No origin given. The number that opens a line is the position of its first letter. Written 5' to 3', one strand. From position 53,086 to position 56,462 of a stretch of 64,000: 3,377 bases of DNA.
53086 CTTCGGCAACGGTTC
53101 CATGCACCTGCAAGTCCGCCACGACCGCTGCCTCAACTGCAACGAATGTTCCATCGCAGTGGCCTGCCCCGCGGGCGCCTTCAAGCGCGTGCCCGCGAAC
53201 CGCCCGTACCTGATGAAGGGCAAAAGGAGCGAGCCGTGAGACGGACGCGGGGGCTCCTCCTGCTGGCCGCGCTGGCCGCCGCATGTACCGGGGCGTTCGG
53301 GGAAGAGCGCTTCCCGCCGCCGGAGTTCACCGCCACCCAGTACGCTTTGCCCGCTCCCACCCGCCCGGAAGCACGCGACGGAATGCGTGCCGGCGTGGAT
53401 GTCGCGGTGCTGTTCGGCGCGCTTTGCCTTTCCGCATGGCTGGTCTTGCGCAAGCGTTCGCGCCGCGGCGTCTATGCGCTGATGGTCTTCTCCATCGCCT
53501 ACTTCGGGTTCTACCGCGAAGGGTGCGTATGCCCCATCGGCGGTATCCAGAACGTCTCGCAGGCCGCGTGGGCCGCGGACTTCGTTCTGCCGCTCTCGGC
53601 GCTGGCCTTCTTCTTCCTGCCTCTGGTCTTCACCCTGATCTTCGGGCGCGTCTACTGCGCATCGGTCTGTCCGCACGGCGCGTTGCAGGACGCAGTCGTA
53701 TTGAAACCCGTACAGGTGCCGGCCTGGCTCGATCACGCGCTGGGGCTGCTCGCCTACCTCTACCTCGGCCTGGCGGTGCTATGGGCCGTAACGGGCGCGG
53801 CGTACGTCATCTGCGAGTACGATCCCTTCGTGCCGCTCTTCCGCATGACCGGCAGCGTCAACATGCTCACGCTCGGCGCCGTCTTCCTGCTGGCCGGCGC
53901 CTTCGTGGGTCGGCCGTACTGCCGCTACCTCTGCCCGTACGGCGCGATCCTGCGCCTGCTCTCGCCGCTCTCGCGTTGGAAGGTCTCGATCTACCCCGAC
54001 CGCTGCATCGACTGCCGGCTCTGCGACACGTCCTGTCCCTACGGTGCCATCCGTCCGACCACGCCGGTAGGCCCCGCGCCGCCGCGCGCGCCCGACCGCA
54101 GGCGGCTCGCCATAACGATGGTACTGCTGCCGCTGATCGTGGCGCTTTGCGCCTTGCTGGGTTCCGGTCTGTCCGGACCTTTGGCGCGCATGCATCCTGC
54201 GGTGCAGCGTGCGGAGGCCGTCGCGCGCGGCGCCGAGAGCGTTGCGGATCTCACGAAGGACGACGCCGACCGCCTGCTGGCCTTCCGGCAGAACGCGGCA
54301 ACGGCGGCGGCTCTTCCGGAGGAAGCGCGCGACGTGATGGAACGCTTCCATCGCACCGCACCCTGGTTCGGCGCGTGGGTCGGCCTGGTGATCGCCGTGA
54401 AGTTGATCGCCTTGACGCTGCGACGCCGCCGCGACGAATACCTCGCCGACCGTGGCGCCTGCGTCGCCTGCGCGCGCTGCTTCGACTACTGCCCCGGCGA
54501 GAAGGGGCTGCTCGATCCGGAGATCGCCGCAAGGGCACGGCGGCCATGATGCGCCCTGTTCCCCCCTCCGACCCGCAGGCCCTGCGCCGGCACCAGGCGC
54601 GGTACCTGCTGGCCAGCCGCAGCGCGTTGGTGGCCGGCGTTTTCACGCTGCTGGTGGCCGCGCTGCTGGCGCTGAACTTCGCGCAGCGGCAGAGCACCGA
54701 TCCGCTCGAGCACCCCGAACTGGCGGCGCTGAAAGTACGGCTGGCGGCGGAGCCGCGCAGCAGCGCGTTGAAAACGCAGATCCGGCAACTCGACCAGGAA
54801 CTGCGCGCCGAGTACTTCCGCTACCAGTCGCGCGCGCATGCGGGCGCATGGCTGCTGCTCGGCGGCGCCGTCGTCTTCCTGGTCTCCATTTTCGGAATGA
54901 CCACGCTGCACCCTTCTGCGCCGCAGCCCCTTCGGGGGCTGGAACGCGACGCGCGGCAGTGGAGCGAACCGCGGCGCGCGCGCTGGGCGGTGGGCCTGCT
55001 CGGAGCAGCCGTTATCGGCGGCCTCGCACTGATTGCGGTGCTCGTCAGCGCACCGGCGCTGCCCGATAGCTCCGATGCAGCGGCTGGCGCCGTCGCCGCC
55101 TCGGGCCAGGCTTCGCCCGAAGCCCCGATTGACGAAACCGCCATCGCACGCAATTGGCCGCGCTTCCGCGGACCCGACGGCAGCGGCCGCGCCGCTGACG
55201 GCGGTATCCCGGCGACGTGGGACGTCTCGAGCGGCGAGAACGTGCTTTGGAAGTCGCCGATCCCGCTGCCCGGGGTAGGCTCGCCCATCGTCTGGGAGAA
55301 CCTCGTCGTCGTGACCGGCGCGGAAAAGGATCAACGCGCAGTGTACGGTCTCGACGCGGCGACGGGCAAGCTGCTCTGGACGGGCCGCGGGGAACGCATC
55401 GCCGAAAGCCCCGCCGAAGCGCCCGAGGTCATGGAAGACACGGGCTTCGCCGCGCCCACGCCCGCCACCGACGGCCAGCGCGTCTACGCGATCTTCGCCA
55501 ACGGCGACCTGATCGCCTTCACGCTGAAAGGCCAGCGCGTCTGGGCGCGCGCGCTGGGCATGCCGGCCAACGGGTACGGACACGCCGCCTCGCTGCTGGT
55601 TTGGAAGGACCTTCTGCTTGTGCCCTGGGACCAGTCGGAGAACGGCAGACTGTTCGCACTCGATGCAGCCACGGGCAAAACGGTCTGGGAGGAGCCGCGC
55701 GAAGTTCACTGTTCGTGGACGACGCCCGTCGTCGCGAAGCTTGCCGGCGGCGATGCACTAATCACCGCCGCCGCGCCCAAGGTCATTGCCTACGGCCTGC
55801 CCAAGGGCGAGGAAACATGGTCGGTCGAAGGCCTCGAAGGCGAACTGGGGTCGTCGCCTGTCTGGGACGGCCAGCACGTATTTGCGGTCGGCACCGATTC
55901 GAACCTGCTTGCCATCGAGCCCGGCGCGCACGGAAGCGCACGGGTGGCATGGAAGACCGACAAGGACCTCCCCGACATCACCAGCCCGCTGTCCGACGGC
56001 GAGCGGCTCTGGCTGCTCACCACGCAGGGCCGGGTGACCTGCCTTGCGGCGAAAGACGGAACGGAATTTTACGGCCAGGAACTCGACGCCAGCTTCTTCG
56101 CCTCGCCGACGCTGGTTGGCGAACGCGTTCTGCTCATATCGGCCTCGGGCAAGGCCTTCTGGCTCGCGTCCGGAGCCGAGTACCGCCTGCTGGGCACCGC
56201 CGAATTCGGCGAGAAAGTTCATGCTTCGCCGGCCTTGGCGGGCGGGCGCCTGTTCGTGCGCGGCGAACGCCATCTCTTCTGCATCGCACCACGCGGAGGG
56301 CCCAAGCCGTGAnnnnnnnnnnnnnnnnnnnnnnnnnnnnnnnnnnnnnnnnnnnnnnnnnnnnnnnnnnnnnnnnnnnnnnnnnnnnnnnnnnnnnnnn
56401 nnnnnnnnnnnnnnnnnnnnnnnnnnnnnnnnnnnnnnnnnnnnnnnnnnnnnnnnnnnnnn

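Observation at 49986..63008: Eleven-gene translationally coupled operon joining periplasmic beta-propellers, a NapGH-like FeS relay, a Stn/Bfu-type flavoprotein, NifS and a thiol relay (Trx-like plus CcdA)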

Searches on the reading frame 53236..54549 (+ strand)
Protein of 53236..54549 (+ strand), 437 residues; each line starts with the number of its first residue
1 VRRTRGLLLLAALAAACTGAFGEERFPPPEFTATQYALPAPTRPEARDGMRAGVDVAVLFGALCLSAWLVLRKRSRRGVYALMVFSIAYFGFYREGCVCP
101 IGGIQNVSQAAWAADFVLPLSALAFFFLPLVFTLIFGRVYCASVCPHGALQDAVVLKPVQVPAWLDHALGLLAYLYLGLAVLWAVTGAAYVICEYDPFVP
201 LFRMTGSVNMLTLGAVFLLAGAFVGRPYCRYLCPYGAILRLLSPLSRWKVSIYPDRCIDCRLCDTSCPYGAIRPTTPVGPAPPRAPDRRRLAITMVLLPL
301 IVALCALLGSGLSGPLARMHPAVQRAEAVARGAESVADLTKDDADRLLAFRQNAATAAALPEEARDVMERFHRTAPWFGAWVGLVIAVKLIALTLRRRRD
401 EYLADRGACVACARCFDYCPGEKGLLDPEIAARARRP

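Call 3: search_protein_families(library=pfam, proteins=[window:53236-54549:+], max_evalue=0.01)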
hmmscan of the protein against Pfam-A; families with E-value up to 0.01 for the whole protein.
window:53236-54549:+ (437 aa): 12 families
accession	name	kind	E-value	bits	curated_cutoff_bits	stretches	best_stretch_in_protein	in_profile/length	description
PF12801.12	Fer4_5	-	8.7e-17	61.3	22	2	119-154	2-37/48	4Fe-4S binding domain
PF00037.32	Fer4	-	2.3e-10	40.3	21.1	1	251-273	2-24/24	4Fe-4S binding domain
PF12838.12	Fer4_7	-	1.1e-08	35.8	27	1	228-271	7-52/52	4Fe-4S dicluster domain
PF13187.11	Fer4_9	-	1.4e-07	31.9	27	1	228-272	7-52/52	4Fe-4S dicluster domain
PF12837.12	Fer4_6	-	2.2e-07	30.9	25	1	254-272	6-24/24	4Fe-4S binding domain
PF13237.11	Fer4_10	-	2.3e-05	24.7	25.5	1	250-273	2-27/53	4Fe-4S dicluster domain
PF13484.11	Fer4_16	-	3.4e-05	25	30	0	256-275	1-20/66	4Fe-4S double cluster binding domain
PF12797.12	Fer4_2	-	0.00017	21.7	24.5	1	248-269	1-22/22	4Fe-4S binding domain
PF13183.11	Fer4_8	-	0.00022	22.1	27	1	255-285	3-33/68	4Fe-4S dicluster domain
PF25160.1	LdpA_Fe-S-bd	-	0.00035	20.7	27.6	0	229-274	9-45/49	LdpA Fe-S cluster-binding domain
PF14697.11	Fer4_21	-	0.00042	20.8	35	0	249-272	33-57/59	4Fe-4S dicluster domain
PF13534.11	Fer4_17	-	0.0052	17.8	22.2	0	256-270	45-59/61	4Fe-4S dicluster domain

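Call 4: search_protein_families(library=ncbifam, proteins=[window:53236-54549:+], max_evalue=0.01)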
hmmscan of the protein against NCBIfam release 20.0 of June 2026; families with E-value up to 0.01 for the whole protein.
window:53236-54549:+ (437 aa): 34 families (the best 25 are shown)
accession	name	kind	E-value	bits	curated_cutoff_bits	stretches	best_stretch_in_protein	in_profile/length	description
TIGR02163.1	napH_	subfamily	1.2e-12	47.9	213.05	1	127-269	68-215/255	NapH/MauN family ferredoxin-type protein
NF007013.0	PRK09477.1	equivalog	9.9e-11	41.2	234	1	128-269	92-238/286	quinol dehydrogenase ferredoxin subunit NapH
NF046105.1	TransRegNosR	equivalog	1.3e-10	40.2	1000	1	56-275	411-647/680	transcriptional regulator NosR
NF040864.1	HgcB_ferredoxin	equivalog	5.7e-08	32.5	99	1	225-281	18-70/93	mercury methylation ferredoxin HgcB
NF058577.1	FdxA_fam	equivalog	5.6e-07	29.7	65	1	229-271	15-52/52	4Fe-4S ferredoxin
TIGR01971.1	NuoI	subfamily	2.4e-06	27.1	113.05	0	396-421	70-95/121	NADH-quinone oxidoreductase, chain I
NF006221.0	PRK08348.1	subfamily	3.6e-06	26.7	124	1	224-273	47-93/136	NADH-plastoquinone oxidoreductase subunit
NF043039.1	HgcAB_like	equivalog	1.3e-05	24.9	285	1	121-272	191-349/350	HgcAB-like fusion protein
NF045874.1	Vhu_polyferre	exception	1.5e-05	23.9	600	0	393-422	73-102/381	F420-non-reducing hydrogenase associated-polyferredoxin VhuB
TIGR02951.1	DMSO_dmsB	equivalog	1.7e-05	24.9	214.1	1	225-272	68-112/161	DMSO/selenate family reductase complex B subunit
NF042909.1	FMH_DH_FwdF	exception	1.8e-05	24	375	1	246-272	129-195/336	tungsten-dependent formylmethanofuran dehydrogenase subunit FwdF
TIGR04105.1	FeFe_hydrog_B1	subfamily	3.7e-05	22.6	450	1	229-273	121-160/462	monomeric [FeFe] hydrogenase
NF004541.0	PRK05888.2-2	equivalog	4e-05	23.5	217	0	247-276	53-82/168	NADH-quinone oxidoreductase subunit NuoI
NF007658.0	PRK10330.1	equivalog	4.6e-05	23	260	1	229-272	66-104/181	electron transport protein HydN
NF045490.1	FdxA_Protbact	equivalog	5.7e-05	23.3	135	1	251-276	34-59/104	ferredoxin FdxA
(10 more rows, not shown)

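Call 10: find_encoding_contigs(protein=window:53236-54549:+, flank=10000, max_places=6)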
Protein window:53236-54549:+ (437 aa): 13 contigs read that carry it; 6 places shown.
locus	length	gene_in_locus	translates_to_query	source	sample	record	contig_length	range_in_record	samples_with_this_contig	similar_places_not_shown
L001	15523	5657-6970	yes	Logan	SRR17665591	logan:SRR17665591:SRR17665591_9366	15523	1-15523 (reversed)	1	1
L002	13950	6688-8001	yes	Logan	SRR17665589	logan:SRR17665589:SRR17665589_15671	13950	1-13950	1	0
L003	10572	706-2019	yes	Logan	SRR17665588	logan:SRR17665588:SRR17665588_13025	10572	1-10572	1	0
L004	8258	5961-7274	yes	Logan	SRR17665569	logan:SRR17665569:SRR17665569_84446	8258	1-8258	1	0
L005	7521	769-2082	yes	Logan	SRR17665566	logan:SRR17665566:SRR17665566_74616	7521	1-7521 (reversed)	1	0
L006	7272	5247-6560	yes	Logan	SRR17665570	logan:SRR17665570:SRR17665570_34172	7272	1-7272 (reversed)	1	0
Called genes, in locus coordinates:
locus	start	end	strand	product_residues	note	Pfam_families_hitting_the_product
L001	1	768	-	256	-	?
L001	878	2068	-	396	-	PF01208:URO-D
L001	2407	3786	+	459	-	PF01011:PQQ (faint), PF13360:PQQ_2, PF13570:Beta-prop_ACSF4 (faint)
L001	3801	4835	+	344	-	-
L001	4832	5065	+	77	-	-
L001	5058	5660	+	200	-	PF12838:Fer4_7 (faint), PF00037:Fer4 (faint), PF12837:Fer4_6 (faint)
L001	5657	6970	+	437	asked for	PF12801:Fer4_5, PF12837:Fer4_6 (faint), PF12838:Fer4_7 (faint), PF13237:Fer4_10 (faint), PF13187:Fer4_9 (faint), PF12801:Fer4_5, PF00037:Fer4 (weak)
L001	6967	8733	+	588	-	PF13360:PQQ_2, PF13570:Beta-prop_ACSF4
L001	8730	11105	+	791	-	PF01257:2Fe-2S_thioredx, PF01512:Complex1_51K, PF10531:SLBB (weak), PF22461:SLBB_2 (weak), PF10589:NADH_4Fe-4S, PF12838:Fer4_7 (weak), PF14697:Fer4_21, PF00037:Fer4 (weak)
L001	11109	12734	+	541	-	PF13510:Fer2_4, PF14691:Fer4_20, PF00890:FAD_binding_2 (faint), PF01266:DAO, PF01593:Amino_oxidase (weak), PF07992:Pyr_redox_2 (weak), PF13450:NAD_binding_8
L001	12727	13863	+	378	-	PF00266:Aminotran_5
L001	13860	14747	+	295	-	-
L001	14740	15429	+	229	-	-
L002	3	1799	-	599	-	?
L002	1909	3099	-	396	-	PF01208:URO-D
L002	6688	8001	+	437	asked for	PF12801:Fer4_5, PF12837:Fer4_6 (faint), PF12838:Fer4_7 (faint), PF13237:Fer4_10 (faint), PF13187:Fer4_9 (faint), PF12801:Fer4_5, PF00037:Fer4 (weak)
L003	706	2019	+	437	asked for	PF12801:Fer4_5, PF12837:Fer4_6 (faint), PF12838:Fer4_7 (faint), PF13237:Fer4_10 (faint), PF13187:Fer4_9 (faint), PF12801:Fer4_5, PF00037:Fer4 (weak)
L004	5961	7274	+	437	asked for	PF12801:Fer4_5, PF12837:Fer4_6 (faint), PF12838:Fer4_7 (faint), PF13237:Fer4_10 (faint), PF13187:Fer4_9 (faint), PF12801:Fer4_5, PF00037:Fer4 (weak)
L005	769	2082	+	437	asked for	PF12801:Fer4_5, PF12837:Fer4_6 (faint), PF12838:Fer4_7 (faint), PF13237:Fer4_10 (faint), PF13187:Fer4_9 (faint), PF12801:Fer4_5, PF00037:Fer4 (weak)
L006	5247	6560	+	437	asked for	PF12801:Fer4_5, PF12837:Fer4_6 (faint), PF12838:Fer4_7 (faint), PF13237:Fer4_10 (faint), PF13187:Fer4_9 (faint), PF12801:Fer4_5, PF00037:Fer4 (weak)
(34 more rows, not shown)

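Call 11: find_related_loci(query=window:53236-54549:+, collection=genome_contigs, flank=10000)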
Query window:53236-54549:+ (437 aa) in genome_contigs; peptide patterns used: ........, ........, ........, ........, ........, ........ (x = any residue, [..] = any of these).
114 stretches matched a pattern; 5 encode a relative of the query (tblastn E <= 1e-3); 5 distinct loci.
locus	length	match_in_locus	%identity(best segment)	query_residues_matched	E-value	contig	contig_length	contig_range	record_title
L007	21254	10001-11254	60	2-423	9e-164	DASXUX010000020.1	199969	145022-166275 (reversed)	MAG TPA_asm: Planctomycetota bacterium isolate SMAG_U4729 k141_104603, whole genome shotgun sequence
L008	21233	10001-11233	46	10-423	6e-110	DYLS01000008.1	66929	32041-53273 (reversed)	MAG TPA_asm: Blastopirellula marina isolate SulCav_AS07-7_2_60_60 SulCav_AS07_7_320_length_66929_cov_29_517660, whole ge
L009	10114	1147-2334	47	24-423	1e-106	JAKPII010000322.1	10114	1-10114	MAG: Planctomycetota bacterium isolate USOA134_metabat.37 k141_536909, whole genome shotgun sequence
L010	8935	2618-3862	46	7-423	7e-98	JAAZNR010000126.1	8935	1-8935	MAG: Thermogutta sp. isolate AS27yjCOA_190 16028_AS27, whole genome shotgun sequence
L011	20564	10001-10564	26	99-267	1e-10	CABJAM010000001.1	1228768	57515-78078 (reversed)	Lachnospiraceae bacterium isolate MGYG-HGUT-00127 genome assembly, contig: .20298_3_59.1, whole genome shotgun sequence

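Call 19: search_protein_families(library=pfam, proteins=[L007:4121-6034:-, L007:3306-4073:-, L007:2611-3246:-, L007:237-2456:+, L007:17925-18407:+, L007:18736-19827:-, L007:19727-20605:-, L008:17925-19988:+, L008:3296-4825:+, L008:5167-5817:+], max_evalue=0.001)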
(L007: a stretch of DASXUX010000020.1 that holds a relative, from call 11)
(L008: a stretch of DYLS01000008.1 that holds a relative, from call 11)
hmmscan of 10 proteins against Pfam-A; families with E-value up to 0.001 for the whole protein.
L007:4121-6034:- (637 aa): 1 family
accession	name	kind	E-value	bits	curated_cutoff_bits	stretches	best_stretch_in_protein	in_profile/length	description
PF00474.23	SSF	-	1.1e-82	278.6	22.8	1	115-527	1-406/406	Sodium:solute symporter family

L007:3306-4073:- (255 aa): 0 families

L007:2611-3246:- (211 aa): 1 family
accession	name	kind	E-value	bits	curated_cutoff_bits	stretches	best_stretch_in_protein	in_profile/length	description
PF02163.28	Peptidase_M50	-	1.4e-10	41.3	27.2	1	140-168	171-200/221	Peptidase family M50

L007:237-2456:+ (739 aa): 0 families

L007:17925-18407:+ (160 aa): 0 families

L007:18736-19827:- (363 aa): 6 families
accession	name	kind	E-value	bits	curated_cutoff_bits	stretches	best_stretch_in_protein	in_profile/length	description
PF18014.7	Acetyltransf_18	-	1.2e-22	80.3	22.7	1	235-354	3-122/124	Acetyltransferase (GNAT) domain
PF00583.31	Acetyltransf_1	-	3.1e-20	73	20.7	1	95-194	14-116/116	Acetyltransferase (GNAT) family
PF13673.13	Acetyltransf_10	-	2.6e-12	47.3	23.6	1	98-196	18-109/128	Acetyltransferase (GNAT) domain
PF13508.13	Acetyltransf_7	-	1.5e-11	45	27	1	111-195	3-83/84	Acetyltransferase (GNAT) domain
PF13527.13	Acetyltransf_9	-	1.7e-07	31.7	25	1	75-194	2-124/127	Acetyltransferase (GNAT) domain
PF13302.13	Acetyltransf_3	-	8.8e-05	23.7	25.4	0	76-175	5-115/138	Acetyltransferase (GNAT) domain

L007:19727-20605:- (292 aa): 0 families

L008:17925-19988:+ (687 aa): 6 families
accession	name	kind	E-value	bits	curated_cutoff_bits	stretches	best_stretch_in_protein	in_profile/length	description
PF09334.17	tRNA-synt_1g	-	3.1e-141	471.1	20.1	1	6-396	1-390/391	tRNA synthetases class I (M)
PF01588.26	tRNA_bind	-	1.2e-26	93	27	1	591-684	1-95/96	Putative tRNA binding domain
PF00133.28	tRNA-synt_1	-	1.3e-12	47.6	22.7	1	12-64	31-83/414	tRNA synthetases class I (I, L, M and V)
PF01406.26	tRNA-synt_1e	-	3.7e-08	33.5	27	1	291-364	211-285/301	tRNA synthetases class I (C) catalytic domain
PF01921.24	tRNA-synt_1f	-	5.4e-05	22.7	27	0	313-371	263-321/360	tRNA synthetases class I (K)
PF19303.5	Anticodon_3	-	0.00051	20.4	23.5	1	426-515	25-112/152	Anticodon binding domain of methionyl tRNA ligase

L008:3296-4825:+ (509 aa): 0 families

L008:5167-5817:+ (216 aa): 1 family
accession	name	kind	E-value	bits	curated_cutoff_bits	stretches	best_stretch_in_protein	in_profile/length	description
PF06439.18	3keto-disac_hyd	-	9.4e-43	146.9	26.8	1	36-213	1-187/187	3-keto-disaccharide hydrolase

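Call 34: search_solved_structures(query=window:53236-54549:+, max_evalue=0.1)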
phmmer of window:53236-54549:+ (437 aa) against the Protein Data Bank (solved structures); distinct sequences matched with E-value up to 0.1: 16.
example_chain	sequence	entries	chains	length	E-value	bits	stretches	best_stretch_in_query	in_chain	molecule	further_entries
8c0z_C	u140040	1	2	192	0.00047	22.6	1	227-279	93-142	Iron-sulfur cluster-binding protein potential subunit of aldehyde oxidoreductase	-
8iuf_S8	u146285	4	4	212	0.0088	18.4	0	250-272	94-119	NDUFS8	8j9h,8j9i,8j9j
7z0s_B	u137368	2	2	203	0.01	18.2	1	229-315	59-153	Formate hydrogenlyase subunit 2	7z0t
9grx_I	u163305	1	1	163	0.013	17.9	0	395-421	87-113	NAD(P)H-quinone oxidoreductase subunit I, chloroplastic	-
1g6b_A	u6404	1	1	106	0.014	17.8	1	251-273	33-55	7FE FERREDOXIN I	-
7wfg_I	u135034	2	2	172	0.024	17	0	394-421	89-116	NAD(P)H-quinone oxidoreductase subunit I, chloroplastic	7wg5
1f5b_A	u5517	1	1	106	0.028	16.8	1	251-273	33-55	FERREDOXIN 1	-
1h98_A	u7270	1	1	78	0.028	16.8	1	251-278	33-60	FERREDOXIN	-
1a6l_A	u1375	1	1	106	0.03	16.7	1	251-273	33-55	FERREDOXIN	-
1f5c_A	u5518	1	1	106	0.032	16.6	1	251-273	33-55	FERREDOXIN 1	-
1axq_A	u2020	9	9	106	0.033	16.6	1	251-273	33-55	FERREDOXIN | FERREDOXIN I | 7-FE FERREDOXIN I (FD1)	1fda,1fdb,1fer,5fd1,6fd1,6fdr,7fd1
1g3o_A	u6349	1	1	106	0.034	16.5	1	251-273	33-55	7FE FERREDOXIN I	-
1frx_A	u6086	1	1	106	0.035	16.5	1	251-273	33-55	FERREDOXIN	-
1frl_A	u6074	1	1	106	0.052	15.9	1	251-273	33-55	FERREDOXIN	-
9sfi_U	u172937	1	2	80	0.06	15.7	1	248-283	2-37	4Fe-4S binding protein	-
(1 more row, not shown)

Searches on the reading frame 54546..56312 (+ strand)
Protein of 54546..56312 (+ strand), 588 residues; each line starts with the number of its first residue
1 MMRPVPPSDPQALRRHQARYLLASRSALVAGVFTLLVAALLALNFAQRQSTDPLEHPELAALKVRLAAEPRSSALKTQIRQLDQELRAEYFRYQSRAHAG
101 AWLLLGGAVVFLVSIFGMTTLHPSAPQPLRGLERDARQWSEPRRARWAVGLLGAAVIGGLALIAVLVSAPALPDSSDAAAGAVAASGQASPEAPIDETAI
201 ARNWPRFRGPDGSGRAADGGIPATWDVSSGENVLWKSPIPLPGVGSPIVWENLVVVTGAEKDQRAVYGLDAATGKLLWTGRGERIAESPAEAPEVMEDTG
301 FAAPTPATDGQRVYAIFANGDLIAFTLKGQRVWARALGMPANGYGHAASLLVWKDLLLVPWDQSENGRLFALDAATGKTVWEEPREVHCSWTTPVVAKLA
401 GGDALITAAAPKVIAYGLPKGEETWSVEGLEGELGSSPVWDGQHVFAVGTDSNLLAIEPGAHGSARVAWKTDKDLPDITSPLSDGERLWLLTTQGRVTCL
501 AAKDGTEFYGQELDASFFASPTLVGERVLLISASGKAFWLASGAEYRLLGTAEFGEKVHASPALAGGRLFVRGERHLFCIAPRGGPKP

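Call 3: search_protein_families(library=pfam, proteins=[window:54546-56312:+], max_evalue=0.01)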
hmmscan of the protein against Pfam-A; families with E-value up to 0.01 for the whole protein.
window:54546-56312:+ (588 aa): 3 families
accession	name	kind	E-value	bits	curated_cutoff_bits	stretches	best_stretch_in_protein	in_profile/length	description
PF13360.13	PQQ_2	-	6.2e-29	101.7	27.6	3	225-342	48-151/233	Outer membrane protein assembly factor BamB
PF13570.13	Beta-prop_ACSF4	-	4.5e-12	46.5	133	1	364-529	152-316/329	Beta-alanine-activating enzyme, beta-propeller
PF01011.28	PQQ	-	4e-05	23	26.7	0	239-281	534-575/595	Glucose/ethanol/alcohol dehydrogenase, beta-propeller domain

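Call 4: search_protein_families(library=ncbifam, proteins=[window:54546-56312:+], max_evalue=0.01)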
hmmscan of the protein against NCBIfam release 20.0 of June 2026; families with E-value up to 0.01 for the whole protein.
window:54546-56312:+ (588 aa): 4 families
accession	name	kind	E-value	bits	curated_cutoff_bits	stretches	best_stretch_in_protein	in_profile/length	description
TIGR03300.1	assembly_YfgL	equivalog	3.4e-22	78.7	285.2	2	302-428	57-172/377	outer membrane protein assembly factor BamB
NF008351.0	PRK11138.1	equivalog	2.3e-18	65.8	423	1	436-554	250-363/394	outer membrane protein assembly factor BamB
TIGR03075.1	PQQ_enz_alc_DH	subfamily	1.9e-08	33.4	480.05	1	245-384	63-198/530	PQQ-dependent dehydrogenase, methanol/ethanol family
TIGR04528.1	acido_non_PQQ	subfamily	2.5e-06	26.6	650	1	314-417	395-492/493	acido-empty-quinoprotein group A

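Call 33: search_solved_structures(query=window:54546-56312:+, max_evalue=0.1)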
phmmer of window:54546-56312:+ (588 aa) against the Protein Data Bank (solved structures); distinct sequences matched with E-value up to 0.1: 2.
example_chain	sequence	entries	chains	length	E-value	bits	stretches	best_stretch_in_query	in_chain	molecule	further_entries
2yh3_A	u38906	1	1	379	2.6e-05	26.3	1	432-573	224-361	LIPOPROTEIN YFGL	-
4imm_A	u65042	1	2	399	0.0034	19.3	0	300-450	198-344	Outer membrane assembly lipoprotein YfgL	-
